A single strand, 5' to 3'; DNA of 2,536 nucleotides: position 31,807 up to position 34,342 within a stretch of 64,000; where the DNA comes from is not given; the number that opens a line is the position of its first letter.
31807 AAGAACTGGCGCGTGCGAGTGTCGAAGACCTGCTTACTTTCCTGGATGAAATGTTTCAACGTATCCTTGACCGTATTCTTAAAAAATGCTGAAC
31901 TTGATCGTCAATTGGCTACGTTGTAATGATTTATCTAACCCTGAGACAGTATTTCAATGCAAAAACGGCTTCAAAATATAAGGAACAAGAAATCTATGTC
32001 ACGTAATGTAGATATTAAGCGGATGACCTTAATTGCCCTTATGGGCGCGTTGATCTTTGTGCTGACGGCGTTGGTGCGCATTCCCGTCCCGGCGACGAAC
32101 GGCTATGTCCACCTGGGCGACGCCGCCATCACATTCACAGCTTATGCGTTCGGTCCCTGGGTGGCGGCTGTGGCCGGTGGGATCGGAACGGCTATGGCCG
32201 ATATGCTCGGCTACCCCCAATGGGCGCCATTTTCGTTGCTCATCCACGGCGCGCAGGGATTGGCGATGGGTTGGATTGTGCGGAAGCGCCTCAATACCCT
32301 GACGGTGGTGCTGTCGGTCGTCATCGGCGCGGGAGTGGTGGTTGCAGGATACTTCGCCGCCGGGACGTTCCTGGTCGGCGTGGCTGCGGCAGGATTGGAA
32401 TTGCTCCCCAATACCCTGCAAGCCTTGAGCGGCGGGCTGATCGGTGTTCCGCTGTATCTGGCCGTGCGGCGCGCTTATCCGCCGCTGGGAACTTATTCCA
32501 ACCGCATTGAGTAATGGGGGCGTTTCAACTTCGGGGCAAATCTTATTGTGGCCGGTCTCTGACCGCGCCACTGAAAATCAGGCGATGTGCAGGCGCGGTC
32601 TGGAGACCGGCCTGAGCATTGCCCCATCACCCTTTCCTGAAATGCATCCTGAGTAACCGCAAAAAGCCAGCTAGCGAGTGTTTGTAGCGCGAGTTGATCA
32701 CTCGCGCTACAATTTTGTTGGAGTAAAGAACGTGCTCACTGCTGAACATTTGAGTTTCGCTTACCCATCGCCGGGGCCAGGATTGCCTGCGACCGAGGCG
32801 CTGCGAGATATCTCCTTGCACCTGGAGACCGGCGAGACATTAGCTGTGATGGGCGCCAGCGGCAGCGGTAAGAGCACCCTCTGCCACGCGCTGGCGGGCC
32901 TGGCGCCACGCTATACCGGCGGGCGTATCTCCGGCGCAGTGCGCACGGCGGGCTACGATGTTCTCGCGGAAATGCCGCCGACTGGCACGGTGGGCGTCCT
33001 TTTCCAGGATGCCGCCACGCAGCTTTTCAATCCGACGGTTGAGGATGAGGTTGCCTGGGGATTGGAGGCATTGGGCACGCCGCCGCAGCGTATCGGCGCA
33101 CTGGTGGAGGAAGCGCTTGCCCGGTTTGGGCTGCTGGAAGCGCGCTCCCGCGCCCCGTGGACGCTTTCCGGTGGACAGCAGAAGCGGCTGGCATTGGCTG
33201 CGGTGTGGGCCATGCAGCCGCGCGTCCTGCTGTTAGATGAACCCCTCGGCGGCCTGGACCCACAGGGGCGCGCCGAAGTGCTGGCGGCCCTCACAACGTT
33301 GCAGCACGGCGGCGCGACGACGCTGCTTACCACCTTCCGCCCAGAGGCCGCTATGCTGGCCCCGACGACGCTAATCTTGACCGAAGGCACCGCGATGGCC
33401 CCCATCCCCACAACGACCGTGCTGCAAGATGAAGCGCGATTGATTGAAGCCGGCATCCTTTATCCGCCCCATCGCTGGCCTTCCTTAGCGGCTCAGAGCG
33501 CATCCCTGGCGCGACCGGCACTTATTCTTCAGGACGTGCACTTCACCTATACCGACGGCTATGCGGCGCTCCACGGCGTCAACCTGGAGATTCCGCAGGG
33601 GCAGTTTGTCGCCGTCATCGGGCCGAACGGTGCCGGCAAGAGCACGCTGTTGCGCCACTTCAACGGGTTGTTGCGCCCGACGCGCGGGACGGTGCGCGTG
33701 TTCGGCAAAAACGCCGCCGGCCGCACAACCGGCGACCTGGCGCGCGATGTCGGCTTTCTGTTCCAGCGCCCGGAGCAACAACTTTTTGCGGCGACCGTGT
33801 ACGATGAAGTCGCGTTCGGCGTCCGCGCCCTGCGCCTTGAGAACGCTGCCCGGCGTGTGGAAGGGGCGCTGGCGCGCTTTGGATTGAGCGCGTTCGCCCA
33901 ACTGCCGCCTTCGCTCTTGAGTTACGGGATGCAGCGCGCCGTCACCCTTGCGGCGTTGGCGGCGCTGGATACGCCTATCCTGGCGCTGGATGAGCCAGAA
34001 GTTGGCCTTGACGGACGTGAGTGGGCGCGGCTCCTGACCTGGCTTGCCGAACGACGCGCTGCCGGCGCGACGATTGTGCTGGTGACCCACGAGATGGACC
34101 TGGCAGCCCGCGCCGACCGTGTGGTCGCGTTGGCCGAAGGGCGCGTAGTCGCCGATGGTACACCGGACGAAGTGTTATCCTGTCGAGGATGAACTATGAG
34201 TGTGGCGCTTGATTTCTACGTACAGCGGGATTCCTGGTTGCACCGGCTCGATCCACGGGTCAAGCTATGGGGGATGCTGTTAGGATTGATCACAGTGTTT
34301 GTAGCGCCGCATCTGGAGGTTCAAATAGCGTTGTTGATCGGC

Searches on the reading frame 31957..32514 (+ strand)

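Call 51: search_protein_families(library=pfam, proteins=[window:31957-32514:+])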
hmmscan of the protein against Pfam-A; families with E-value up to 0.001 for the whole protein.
window:31957-32514:+ (185 aa): 2 families
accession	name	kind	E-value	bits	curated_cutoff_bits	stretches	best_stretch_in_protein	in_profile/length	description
PF07155.17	ECF-ribofla_trS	-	1.5e-34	119.9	26.7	1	19-171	3-171/172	ECF-type riboflavin transporter, S component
PF12822.12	ECF_trnsprt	-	1.4e-06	28.8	30.7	1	21-136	1-119/169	ECF transporter, substrate-specific component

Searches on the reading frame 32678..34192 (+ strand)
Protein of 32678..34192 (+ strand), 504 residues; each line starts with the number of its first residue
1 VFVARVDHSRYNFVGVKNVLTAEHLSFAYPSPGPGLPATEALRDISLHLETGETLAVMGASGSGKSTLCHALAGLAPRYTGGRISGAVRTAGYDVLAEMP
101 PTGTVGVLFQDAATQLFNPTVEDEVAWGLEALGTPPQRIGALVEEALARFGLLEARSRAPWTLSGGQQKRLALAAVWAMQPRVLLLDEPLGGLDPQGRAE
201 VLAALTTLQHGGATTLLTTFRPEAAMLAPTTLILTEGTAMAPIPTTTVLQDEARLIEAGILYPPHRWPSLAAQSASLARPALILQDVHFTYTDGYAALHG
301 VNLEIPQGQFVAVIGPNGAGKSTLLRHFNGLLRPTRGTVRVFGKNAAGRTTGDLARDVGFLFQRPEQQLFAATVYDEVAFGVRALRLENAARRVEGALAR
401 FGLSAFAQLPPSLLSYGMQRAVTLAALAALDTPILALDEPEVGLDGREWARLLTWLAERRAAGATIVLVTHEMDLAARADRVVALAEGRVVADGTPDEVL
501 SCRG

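Call 51: search_protein_families(library=pfam, proteins=[window:32678-34192:+])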
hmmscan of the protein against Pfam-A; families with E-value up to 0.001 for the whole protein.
window:32678-34192:+ (504 aa): 20 families
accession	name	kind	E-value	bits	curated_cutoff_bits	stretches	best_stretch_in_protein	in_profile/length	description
PF00005.33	ABC_tran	-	5.2e-55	186.2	25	2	298-440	1-135/137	ABC transporter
PF13304.12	AAA_21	-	4.7e-22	79.9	27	2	408-472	232-299/304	AAA domain, putative AbiEii toxin, Type IV TA system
PF02463.25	SMC_N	-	3.8e-12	46.6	40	0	421-486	148-212/220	RecF/RecN/SMC N terminal domain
PF13401.12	AAA_22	-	9.1e-12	45.9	27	1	308-445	5-97/130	AAA domain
PF13555.12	AAA_29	-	4.6e-10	39.5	27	1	299-336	13-50/61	P-loop containing region of AAA domain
PF20703.3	nSTAND1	-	5.4e-09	36.6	27.1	1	43-85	24-63/379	Novel STAND NTPase 1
PF03193.22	RsgA_GTPase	-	4.2e-08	33.6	30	0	40-76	95-130/174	RsgA GTPase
PF13191.12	AAA_16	-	1.5e-07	32.5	32.6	0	306-354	22-64/167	AAA ATPase domain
PF13481.12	AAA_25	-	3.8e-07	30.4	27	0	47-73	28-54/195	AAA domain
PF05729.18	NACHT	-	2.2e-05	24.8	26.7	0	310-329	2-21/167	NACHT domain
PF13238.12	AAA_18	-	2.9e-05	25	29.4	0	56-86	2-30/128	AAA domain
PF13521.12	AAA_28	-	6.1e-05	23.7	27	0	311-329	2-20/164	AAA domain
PF20720.3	nSTAND3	-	7.2e-05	23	27.2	0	39-73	4-38/155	Novel STAND NTPase 3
PF13476.12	AAA_23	-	9.1e-05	23.6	27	0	301-328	13-39/201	AAA domain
PF13604.12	AAA_30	-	0.0002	21.6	27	0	309-359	19-67/191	AAA domain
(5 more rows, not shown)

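Call 69: find_homologous_proteins(query=window:32678-34192:+, max_evalue=1e-80)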
Query window:32678-34192:+ (504 aa): 274 proteins with E <= 1e-80 among 8000 candidates; the best 120 are listed.
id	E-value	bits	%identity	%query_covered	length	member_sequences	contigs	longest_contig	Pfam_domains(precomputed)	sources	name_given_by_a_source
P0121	0.0e+0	1051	100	96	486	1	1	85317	PF00005.34,PF05729.19,PF13555.13,PF13401.13,PF03193.23,PF20703.4,PF13238.13,PF02463.26,PF13481.13,PF13304.13,PF13191.13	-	-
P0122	2.5e-273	925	88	96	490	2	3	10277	PF00005.34,PF13555.13,PF13401.13,PF03193.23,PF20703.4,PF02463.26,PF13481.13,PF13304.13,PF20720.4,PF13191.13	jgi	-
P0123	7.7e-253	858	82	96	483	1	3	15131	PF00005.34,PF13555.13,PF13401.13,PF03193.23,PF20703.4,PF02463.26,PF13481.13,PF13304.13,PF13191.13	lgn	-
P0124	1.9e-252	857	80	96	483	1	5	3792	PF00005.34,PF13555.13,PF13401.13,PF03193.23,PF20703.4,PF02463.26,PF13481.13,PF13304.13,PF13191.13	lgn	-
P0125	2.7e-252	856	81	96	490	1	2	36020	PF00005.34,PF13555.13,PF13401.13,PF20703.4,PF02463.26,PF13481.13,PF13304.13,PF13191.13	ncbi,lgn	-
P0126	1.3e-251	854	82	96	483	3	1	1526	PF00005.34,PF13555.13,PF13401.13,PF03193.23,PF20703.4,PF02463.26,PF13481.13,PF13304.13,PF20720.4,PF13191.13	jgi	-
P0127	2.7e-251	853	80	96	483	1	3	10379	PF00005.34,PF13555.13,PF13401.13,PF03193.23,PF20703.4,PF02463.26,PF13481.13,PF13304.13,PF13191.13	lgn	-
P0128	1.0e-249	848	80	96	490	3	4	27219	PF00005.34,PF13555.13,PF13401.13,PF03193.23,PF20703.4,PF02463.26,PF13304.13,PF13191.13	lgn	-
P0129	3.9e-249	846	82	96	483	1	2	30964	PF00005.34,PF13555.13,PF13671.13,PF13401.13,PF03193.23,PF20703.4,PF02463.26,PF13481.13,PF13304.13,PF13191.13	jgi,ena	-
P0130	4.7e-249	845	80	96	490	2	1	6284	PF00005.34,PF13555.13,PF13401.13,PF03193.23,PF20703.4,PF02463.26,PF13481.13,PF13304.13,PF13191.13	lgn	-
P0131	5.2e-249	845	81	96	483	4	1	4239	PF00005.34,PF13555.13,PF13401.13,PF03193.23,PF20703.4,PF02463.26,PF13481.13,PF13304.13,PF13191.13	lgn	-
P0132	1.1e-248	844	80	96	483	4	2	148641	PF00005.34,PF13555.13,PF13401.13,PF03193.23,PF20703.4,PF13238.13,PF02463.26,PF13481.13,PF13304.13,PF20720.4,PF13191.13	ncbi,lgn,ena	ncbi:MAG: ABC transporter ATP-binding protein [Anaerolineae bacterium]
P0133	2.7e-248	843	81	96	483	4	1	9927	PF00005.34,PF13555.13,PF13401.13,PF03193.23,PF20703.4,PF02463.26,PF13481.13,PF13304.13,PF20720.4,PF13191.13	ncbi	-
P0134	2.4e-247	840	80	96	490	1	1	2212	PF00005.34,PF13555.13,PF13671.13,PF13401.13,PF03193.23,PF20703.4,PF02463.26,PF13481.13,PF13304.13,PF13191.13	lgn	-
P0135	2.5e-247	840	80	96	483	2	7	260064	PF00005.34,PF13555.13,PF13401.13,PF03193.23,PF20703.4,PF02463.26,PF13481.13,PF13304.13,PF20720.4,PF13191.13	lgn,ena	-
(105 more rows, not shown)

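Call 70: find_encoding_contigs(protein=P0122, flank=1500, max_places=1)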
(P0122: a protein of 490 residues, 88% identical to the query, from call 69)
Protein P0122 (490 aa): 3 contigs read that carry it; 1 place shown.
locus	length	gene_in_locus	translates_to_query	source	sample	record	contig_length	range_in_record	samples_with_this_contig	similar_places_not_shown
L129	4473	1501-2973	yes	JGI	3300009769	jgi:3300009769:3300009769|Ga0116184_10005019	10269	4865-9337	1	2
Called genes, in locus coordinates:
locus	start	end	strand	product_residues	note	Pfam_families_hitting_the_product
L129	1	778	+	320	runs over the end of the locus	PF02645:DegV, PF13684:FakA-like_C (weak)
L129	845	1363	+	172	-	PF07155:ECF-ribofla_trS, PF12822:ECF_trnsprt (weak)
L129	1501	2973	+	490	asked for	PF00005:ABC_tran, PF02463:SMC_N (faint), PF03193:RsgA_GTPase (faint), PF13191:AAA_16 (faint), PF13481:AAA_25 (faint), PF13555:AAA_29 (faint), PF00005:ABC_tran, PF13304:AAA_21 (weak), +3 more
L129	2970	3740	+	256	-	PF02361:CbiQ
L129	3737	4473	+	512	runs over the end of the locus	PF12229:PG_binding_4, PF01476:LysM, PF03734:YkuD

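Call 71: find_encoding_contigs(protein=P0125, flank=1500, max_places=1)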
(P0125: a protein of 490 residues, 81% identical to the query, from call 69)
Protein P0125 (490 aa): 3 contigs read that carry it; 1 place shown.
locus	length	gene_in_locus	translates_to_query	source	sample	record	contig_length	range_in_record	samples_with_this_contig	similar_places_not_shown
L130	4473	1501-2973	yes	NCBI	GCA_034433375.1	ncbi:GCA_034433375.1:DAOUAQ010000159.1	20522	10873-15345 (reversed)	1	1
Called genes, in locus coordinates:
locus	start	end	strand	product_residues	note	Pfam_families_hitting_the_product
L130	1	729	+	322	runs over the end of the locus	PF02645:DegV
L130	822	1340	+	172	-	PF07155:ECF-ribofla_trS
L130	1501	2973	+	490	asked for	PF00005:ABC_tran, PF02463:SMC_N (faint), PF13191:AAA_16 (faint), PF13481:AAA_25 (faint), PF13555:AAA_29 (faint), PF20703:nSTAND1 (faint), PF13304:AAA_21 (faint), PF00005:ABC_tran, +1 more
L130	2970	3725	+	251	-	PF02361:CbiQ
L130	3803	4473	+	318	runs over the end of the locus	PF00781:DAGK_cat, PF01513:NAD_kinase (faint), PF19279:YegS_C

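Call 72: find_encoding_contigs(protein=P0129, flank=1500, max_places=1)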
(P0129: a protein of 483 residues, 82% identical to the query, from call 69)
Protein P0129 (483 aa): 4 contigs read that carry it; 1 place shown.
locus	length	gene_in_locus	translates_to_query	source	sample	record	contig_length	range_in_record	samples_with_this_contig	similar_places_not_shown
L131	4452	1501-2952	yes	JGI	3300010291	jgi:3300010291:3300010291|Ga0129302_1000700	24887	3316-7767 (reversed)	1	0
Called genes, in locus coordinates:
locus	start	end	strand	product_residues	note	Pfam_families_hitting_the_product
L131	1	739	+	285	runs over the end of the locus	PF02645:DegV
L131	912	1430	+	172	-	PF07155:ECF-ribofla_trS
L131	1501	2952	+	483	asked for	PF03193:RsgA_GTPase (faint), PF00005:ABC_tran, PF02463:SMC_N (faint), PF13191:AAA_16 (faint), PF13401:AAA_22 (faint), PF13481:AAA_25 (faint), PF13555:AAA_29 (faint), PF00005:ABC_tran, +3 more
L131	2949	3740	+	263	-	PF02361:CbiQ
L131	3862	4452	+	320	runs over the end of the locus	PF00781:DAGK_cat, PF19279:YegS_C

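Call 73: find_encoding_contigs(protein=P0132, flank=1500, max_places=1)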
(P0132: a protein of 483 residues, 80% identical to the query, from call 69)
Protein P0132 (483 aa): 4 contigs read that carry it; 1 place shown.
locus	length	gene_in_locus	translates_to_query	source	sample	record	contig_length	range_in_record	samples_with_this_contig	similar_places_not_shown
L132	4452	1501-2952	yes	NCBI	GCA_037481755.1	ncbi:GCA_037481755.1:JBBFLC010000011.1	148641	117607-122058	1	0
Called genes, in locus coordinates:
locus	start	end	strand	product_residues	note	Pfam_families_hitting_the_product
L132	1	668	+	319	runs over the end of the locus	PF02645:DegV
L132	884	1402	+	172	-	PF07155:ECF-ribofla_trS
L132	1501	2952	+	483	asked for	PF03193:RsgA_GTPase (faint), PF00005:ABC_tran, PF02463:SMC_N (faint), PF13191:AAA_16 (faint), PF13401:AAA_22 (faint), PF13481:AAA_25 (faint), PF13555:AAA_29 (faint), PF00005:ABC_tran, +4 more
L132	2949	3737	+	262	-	PF02361:CbiQ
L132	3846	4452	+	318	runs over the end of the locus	PF00781:DAGK_cat, PF01513:NAD_kinase (faint), PF19279:YegS_C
